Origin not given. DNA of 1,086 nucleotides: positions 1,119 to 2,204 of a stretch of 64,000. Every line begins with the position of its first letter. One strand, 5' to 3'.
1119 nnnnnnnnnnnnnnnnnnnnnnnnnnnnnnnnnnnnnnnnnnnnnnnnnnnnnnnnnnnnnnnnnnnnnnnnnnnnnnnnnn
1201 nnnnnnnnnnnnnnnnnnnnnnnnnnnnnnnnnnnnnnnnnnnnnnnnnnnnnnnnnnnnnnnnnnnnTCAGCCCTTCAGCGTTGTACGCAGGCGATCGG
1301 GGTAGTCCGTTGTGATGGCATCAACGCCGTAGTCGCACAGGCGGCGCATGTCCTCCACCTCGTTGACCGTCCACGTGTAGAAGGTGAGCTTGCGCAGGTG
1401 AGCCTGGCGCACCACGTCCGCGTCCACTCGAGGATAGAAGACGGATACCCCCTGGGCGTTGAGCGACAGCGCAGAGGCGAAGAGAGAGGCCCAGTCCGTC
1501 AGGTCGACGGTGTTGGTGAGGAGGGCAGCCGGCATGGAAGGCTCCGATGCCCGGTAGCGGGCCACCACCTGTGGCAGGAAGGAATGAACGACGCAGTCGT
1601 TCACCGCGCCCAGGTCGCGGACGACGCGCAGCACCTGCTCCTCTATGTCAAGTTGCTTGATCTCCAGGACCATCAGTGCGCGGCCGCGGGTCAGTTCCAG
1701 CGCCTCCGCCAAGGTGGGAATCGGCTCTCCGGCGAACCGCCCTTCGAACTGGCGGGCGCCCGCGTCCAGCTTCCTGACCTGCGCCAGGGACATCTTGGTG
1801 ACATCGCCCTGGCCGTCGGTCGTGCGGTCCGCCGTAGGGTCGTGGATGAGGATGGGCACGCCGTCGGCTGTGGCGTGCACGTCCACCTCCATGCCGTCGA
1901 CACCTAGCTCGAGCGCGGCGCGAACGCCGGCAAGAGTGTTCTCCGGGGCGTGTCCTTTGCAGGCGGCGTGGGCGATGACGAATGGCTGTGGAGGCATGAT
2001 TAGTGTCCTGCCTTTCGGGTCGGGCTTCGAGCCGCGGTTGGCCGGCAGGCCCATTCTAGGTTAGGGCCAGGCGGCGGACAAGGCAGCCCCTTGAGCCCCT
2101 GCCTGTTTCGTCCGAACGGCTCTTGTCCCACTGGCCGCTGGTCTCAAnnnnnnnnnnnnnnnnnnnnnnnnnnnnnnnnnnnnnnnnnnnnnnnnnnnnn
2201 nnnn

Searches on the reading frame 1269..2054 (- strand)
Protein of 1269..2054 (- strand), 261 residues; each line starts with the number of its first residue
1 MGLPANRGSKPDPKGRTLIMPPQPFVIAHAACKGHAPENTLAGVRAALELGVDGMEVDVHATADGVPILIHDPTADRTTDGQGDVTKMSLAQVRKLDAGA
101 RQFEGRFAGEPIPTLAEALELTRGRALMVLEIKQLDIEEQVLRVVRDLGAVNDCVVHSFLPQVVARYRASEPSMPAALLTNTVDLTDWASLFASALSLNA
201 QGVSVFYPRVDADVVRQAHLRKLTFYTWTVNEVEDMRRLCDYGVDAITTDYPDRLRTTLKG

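Call 10: search_protein_families(library=pfam, proteins=[window:1269-2054:-], max_evalue=0.001)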
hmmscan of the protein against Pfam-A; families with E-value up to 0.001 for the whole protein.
window:1269-2054:- (261 aa): 2 families
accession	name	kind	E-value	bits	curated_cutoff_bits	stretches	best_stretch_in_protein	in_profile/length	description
PF03009.23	GDPD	-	1.1e-43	150.6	23.6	1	29-253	1-243/244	Glycerophosphoryl diester phosphodiesterase family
PF13653.12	GDPD_2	-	2.4e-05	25.1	27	1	225-253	2-30/30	Glycerophosphoryl diester phosphodiesterase family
